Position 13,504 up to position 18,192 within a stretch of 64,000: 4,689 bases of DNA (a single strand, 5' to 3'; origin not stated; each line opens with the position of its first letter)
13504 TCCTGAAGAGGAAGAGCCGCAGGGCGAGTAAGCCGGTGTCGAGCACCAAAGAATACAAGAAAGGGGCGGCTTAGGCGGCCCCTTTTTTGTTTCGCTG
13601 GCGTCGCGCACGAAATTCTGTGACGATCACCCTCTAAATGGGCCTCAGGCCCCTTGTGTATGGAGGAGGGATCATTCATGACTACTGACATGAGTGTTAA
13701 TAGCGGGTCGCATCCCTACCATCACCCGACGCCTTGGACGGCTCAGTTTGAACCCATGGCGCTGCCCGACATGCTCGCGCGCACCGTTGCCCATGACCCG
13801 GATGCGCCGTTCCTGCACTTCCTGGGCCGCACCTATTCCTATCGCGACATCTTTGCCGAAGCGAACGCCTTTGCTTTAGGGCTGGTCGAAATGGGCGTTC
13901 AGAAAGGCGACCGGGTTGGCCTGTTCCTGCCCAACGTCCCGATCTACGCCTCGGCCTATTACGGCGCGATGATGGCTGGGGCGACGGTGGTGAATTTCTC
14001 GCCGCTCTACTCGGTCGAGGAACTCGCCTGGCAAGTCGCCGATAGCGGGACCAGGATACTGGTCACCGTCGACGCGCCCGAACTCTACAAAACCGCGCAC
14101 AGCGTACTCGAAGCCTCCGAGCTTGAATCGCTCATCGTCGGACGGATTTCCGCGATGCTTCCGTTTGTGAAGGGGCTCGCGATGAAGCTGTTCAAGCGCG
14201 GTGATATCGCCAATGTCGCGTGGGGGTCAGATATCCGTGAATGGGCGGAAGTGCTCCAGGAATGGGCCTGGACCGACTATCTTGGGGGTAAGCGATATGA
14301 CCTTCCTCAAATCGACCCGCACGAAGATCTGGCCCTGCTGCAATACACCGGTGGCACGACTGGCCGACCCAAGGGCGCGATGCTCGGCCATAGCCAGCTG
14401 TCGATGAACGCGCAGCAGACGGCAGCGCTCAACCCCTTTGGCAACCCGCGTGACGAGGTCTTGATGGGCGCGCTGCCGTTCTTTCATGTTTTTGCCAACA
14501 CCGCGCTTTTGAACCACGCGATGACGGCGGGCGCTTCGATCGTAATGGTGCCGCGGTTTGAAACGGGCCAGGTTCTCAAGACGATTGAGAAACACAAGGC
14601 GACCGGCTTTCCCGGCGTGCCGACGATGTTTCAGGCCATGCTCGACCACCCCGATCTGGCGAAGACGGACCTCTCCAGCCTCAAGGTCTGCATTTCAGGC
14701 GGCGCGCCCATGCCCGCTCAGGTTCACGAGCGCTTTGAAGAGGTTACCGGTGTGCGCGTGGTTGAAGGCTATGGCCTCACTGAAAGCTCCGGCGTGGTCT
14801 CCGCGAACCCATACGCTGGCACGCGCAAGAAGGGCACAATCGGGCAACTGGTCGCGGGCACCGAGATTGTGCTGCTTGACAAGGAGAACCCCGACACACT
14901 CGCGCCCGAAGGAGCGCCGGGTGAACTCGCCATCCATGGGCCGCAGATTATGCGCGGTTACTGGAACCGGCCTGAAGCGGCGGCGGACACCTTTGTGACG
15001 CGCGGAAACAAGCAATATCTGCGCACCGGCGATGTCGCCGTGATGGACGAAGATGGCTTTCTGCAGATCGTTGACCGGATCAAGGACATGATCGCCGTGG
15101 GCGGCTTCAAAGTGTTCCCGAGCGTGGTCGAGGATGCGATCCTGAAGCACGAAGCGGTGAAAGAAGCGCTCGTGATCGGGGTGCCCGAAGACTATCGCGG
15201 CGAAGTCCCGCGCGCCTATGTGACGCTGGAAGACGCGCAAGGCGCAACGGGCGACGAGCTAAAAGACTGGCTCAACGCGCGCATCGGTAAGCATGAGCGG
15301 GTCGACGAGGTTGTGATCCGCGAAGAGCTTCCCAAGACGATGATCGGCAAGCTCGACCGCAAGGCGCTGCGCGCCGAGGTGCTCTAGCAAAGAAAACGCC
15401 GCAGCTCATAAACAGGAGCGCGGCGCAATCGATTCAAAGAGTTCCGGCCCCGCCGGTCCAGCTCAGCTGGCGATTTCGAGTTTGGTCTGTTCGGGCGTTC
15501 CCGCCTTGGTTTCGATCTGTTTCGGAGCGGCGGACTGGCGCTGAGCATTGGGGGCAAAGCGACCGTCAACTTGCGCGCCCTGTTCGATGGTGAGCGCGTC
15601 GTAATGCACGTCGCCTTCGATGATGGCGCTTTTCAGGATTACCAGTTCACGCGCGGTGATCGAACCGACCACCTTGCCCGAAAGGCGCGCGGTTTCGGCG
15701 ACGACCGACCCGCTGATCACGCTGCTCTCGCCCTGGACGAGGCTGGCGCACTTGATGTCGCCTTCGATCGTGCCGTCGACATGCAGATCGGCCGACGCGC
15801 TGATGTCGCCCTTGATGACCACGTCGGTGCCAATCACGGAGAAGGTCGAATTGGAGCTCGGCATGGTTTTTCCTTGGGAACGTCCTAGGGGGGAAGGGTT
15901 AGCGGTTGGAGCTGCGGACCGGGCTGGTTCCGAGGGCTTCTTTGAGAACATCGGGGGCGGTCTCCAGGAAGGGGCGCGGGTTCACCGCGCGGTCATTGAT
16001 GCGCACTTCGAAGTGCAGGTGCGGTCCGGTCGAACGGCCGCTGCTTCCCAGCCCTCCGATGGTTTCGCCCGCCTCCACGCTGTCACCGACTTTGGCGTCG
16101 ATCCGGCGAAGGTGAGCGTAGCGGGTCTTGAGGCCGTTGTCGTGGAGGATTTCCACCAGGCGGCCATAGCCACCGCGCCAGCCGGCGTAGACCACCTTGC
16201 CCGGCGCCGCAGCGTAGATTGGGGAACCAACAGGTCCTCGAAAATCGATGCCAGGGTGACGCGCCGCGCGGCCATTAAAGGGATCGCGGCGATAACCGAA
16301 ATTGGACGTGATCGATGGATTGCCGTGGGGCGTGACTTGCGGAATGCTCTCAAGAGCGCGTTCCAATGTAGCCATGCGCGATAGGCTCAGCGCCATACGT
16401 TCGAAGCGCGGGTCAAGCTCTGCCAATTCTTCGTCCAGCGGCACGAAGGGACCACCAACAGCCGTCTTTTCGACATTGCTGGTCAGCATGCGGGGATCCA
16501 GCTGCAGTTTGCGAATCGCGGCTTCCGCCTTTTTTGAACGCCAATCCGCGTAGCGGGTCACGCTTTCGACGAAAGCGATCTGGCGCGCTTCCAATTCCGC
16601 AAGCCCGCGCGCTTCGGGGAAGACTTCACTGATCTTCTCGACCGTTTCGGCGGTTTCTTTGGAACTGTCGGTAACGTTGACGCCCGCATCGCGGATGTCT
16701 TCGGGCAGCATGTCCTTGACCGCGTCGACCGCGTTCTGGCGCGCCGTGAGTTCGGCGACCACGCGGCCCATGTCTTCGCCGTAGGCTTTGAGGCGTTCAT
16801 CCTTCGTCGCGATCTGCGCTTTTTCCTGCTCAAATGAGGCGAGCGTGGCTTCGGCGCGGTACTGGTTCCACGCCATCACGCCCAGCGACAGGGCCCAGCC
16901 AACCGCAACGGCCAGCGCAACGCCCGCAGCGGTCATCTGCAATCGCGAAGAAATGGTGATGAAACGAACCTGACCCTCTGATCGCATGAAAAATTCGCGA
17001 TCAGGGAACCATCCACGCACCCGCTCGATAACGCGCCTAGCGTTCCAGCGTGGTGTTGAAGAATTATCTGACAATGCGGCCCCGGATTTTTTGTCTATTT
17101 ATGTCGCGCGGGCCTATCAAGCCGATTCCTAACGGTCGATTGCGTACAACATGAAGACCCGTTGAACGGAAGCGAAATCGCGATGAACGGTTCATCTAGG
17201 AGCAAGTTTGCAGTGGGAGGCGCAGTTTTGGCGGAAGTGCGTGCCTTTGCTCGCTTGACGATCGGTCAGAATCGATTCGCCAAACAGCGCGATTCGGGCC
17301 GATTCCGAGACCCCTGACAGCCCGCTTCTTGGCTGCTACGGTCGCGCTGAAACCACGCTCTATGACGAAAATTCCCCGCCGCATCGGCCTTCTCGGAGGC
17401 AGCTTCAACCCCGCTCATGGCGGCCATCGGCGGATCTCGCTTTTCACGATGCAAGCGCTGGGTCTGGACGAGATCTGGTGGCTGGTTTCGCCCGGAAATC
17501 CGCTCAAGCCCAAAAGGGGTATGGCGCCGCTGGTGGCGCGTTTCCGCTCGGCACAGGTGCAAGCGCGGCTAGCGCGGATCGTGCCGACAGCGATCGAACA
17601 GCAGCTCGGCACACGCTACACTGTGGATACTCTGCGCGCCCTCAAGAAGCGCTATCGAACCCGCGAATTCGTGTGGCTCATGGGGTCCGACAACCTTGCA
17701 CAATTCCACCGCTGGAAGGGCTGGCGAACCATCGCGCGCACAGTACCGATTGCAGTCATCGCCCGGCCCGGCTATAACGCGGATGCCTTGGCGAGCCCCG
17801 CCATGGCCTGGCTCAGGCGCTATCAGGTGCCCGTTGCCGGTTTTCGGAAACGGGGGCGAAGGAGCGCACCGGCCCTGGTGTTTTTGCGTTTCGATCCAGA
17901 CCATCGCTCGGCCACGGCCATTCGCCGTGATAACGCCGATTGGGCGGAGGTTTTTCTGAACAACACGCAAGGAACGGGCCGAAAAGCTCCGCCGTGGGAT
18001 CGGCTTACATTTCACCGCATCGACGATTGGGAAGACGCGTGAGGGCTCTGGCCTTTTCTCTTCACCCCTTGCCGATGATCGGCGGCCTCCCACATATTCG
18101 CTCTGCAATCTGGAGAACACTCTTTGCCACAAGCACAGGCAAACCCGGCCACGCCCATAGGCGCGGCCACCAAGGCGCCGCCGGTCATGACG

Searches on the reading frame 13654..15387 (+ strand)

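Call 91: search_protein_families(library=pfam, proteins=[window:13654-15387:+], max_evalue=0.00001)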
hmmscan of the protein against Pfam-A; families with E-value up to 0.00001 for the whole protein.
window:13654-15387:+ (577 aa): 2 families
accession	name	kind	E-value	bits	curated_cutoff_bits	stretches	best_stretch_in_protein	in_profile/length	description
PF00501.34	AMP-binding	-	1.4e-92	310.9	29.9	1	42-437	2-384/384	AMP-binding enzyme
PF13193.12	AMP-binding_C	-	2.8e-19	70.3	24.5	1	492-566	2-76/76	AMP-binding enzyme C-terminal domain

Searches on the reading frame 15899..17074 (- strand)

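Call 91: search_protein_families(library=pfam, proteins=[window:15899-17074:-], max_evalue=0.00001)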
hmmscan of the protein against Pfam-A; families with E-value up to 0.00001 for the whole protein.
window:15899-17074:- (391 aa): 1 family
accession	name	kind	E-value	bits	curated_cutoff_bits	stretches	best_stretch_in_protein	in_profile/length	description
PF01551.29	Peptidase_M23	-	2e-35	121.3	28.7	1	272-366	2-96/96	Peptidase family M23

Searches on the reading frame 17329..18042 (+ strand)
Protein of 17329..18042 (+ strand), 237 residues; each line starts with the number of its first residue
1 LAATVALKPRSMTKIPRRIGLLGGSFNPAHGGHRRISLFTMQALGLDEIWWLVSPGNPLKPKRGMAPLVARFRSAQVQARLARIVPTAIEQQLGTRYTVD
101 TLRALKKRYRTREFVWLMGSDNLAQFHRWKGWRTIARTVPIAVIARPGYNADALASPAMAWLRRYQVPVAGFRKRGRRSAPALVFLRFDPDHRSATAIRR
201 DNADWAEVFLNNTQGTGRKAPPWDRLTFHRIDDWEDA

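Call 91: search_protein_families(library=pfam, proteins=[window:17329-18042:+], max_evalue=0.00001)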
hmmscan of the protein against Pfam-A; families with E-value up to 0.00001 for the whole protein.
window:17329-18042:+ (237 aa): 1 family
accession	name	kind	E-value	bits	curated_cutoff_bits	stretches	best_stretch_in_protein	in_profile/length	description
PF01467.32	CTP_transf_like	-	6.3e-14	52.8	21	1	21-200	1-132/133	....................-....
